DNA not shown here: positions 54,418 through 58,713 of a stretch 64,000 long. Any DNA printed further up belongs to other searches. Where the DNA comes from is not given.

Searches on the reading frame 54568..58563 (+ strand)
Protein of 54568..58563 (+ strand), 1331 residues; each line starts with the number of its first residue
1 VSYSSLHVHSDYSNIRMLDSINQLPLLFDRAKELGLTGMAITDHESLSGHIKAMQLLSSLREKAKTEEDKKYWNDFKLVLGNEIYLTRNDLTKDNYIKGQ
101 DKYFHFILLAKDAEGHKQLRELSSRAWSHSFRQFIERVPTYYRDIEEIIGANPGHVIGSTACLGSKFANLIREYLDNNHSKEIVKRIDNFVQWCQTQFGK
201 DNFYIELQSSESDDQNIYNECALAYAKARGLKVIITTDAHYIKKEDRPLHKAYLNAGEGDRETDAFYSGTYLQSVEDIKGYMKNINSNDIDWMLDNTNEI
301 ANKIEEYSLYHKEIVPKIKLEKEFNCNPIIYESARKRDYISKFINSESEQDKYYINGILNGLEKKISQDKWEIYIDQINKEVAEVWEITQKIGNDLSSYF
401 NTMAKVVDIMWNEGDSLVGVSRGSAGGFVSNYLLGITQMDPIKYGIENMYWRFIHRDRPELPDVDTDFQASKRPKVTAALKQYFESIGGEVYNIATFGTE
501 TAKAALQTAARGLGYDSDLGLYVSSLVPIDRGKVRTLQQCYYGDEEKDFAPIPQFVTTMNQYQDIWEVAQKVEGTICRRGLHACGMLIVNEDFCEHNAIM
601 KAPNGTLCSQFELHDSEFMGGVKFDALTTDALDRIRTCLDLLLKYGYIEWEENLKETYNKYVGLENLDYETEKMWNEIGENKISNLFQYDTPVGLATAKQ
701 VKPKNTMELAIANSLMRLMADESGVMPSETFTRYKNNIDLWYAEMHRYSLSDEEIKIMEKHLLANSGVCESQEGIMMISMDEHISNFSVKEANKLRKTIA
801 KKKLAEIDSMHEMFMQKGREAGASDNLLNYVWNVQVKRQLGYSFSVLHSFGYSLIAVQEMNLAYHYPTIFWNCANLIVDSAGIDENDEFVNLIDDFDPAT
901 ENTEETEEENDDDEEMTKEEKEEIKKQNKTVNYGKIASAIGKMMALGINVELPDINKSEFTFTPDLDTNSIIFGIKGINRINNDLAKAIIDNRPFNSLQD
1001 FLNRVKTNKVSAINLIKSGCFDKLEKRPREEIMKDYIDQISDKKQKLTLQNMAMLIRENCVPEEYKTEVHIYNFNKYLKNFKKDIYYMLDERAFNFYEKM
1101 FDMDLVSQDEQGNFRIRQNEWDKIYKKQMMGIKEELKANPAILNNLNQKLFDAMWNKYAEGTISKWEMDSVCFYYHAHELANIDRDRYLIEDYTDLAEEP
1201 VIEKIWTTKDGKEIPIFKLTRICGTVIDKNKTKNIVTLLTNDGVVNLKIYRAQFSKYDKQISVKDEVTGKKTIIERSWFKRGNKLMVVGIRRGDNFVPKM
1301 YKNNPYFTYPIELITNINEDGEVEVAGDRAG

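Call 8: search_protein_families(library=phrogs, proteins=[window:54568-58563:+])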
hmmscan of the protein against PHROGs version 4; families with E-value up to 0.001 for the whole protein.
window:54568-58563:+ (1331 aa): 7 families
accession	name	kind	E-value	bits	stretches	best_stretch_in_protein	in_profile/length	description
phrog_405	-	DNA, RNA and nucleotide metabolism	3.1e-231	771.5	1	1-1302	42-1082/1190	DNA polymerase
phrog_12219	-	DNA, RNA and nucleotide metabolism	3.5e-179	598.9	2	461-885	1-422/823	DNA polymerase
phrog_20695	-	DNA, RNA and nucleotide metabolism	4.5e-117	392.6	1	913-1330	27-439/440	DNA binding protein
phrog_7513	-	unknown function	1.3e-116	391.2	1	1-464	9-454/461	-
phrog_21652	-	DNA, RNA and nucleotide metabolism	8.5e-103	345.5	1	417-845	29-452/476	DNA polymerase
phrog_11165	-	DNA, RNA and nucleotide metabolism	3.3e-44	152.1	1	384-873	44-505/782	DNA polymerase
phrog_13169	-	DNA, RNA and nucleotide metabolism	2.9e-11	43.9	1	3-447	3-404/463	DNA polymerase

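Call 10: search_dna_similar(query=window:54568-58563:+, collection=phages, mode=protein, max_rows=25)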
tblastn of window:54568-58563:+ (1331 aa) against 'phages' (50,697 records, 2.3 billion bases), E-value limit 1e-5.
Records with a match: 1424; places in all: 1432; records where one place covers at least 80% of the query: 118.
Best place of each record, by identity: <60% 1424.
By first word of the organism name: Pseudomonas 302; Mycobacterium 282; Streptomyces 211; Gordonia 132; Bacillus 99; Staphylococcus 48; Bacteriophage 39; Microbacterium 36; Escherichia 31; Rhodococcus 22; and 57 more.
By host as written in the record: Mycobacterium smegmatis mc2 155 204; Pseudomonas aeruginosa 118; - 96; Pseudomonas aeruginosa PAO1 86; Streptomyces griseus ATCC 10137 81; Gordonia terrae 3612 65; Streptomyces lividans JI 1326 44; Mycobacterium smegmatis mc#155 37; and 239 more.
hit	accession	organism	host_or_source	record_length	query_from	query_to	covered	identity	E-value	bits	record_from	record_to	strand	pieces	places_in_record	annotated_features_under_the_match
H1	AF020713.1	Bacillus phage SPBc2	-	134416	7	1330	99%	42.3%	0e+0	1064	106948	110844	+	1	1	yorL: putative DNA polymerase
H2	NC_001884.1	Bacillus phage SPBc2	Bacillus subtilis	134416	7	1330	99%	42.3%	0e+0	1064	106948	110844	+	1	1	yorL: DNA polymerase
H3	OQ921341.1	Bacillus phage SPbetaL1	Bacillus subtilis BEST7003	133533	7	1330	99%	42.3%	0e+0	1064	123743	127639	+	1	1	hypothetical protein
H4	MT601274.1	Bacillus phage vB_BsuS-Goe13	Bacillus subtilis Delta6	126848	7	1330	99%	42.2%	0e+0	1064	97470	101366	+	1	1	yorL: putative DNA polymerase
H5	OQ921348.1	Bacillus phage SPbetaL8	Bacillus subtilis BEST7003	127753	7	1330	99%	42.1%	0e+0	1063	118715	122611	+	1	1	hypothetical protein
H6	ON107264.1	Bacillus phage BUCT083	Bacillus subtilis subsp. subtilis str. ...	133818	7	1330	99%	42.1%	0e+0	1058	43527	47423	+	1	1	DNA polymerase III subunit alpha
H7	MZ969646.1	Bacillus phage BUCT082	Bacillus subtilis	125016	7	1329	99%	42.1%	0e+0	1057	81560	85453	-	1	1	DNA polymerase III subunit alpha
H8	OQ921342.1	Bacillus phage SPbetaL2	Bacillus subtilis BEST7003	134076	7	1330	99%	42.0%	0e+0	1058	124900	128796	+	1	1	hypothetical protein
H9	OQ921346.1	Bacillus phage SPbetaL6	Bacillus subtilis BEST7003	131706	7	1330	99%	42.0%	0e+0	1057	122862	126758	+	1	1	hypothetical protein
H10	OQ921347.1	Bacillus phage SPbetaL7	Bacillus subtilis BEST7003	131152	7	1330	99%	42.0%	0e+0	1057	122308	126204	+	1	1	hypothetical protein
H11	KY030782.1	Bacillus phage phi3T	Bacillus subtilis str. 168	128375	7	1330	99%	42.0%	0e+0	1054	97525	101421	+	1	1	DNA polymerase III alpha subunit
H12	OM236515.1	Bacillus phage SPR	Bacillus subtilis BEST7003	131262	7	1330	99%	41.9%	0e+0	1057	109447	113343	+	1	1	hypothetical protein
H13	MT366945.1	Bacillus phage phi3Ts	Bacillus subtilis subsp. subtilis str. ...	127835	7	1329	99%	41.8%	0e+0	1051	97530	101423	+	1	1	putative DNA polymerase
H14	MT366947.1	Bacillus phage Hyb2phi3Ts-SPbeta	Bacillus subtilis subsp. subtilis str. ...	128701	7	1329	99%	41.8%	0e+0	1051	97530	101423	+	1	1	putative DNA polymerase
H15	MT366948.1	Bacillus phage Hyb3phi3Ts-SPbeta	Bacillus subtilis subsp. subtilis str. ...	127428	7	1329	99%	41.8%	0e+0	1051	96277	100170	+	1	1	putative DNA polymerase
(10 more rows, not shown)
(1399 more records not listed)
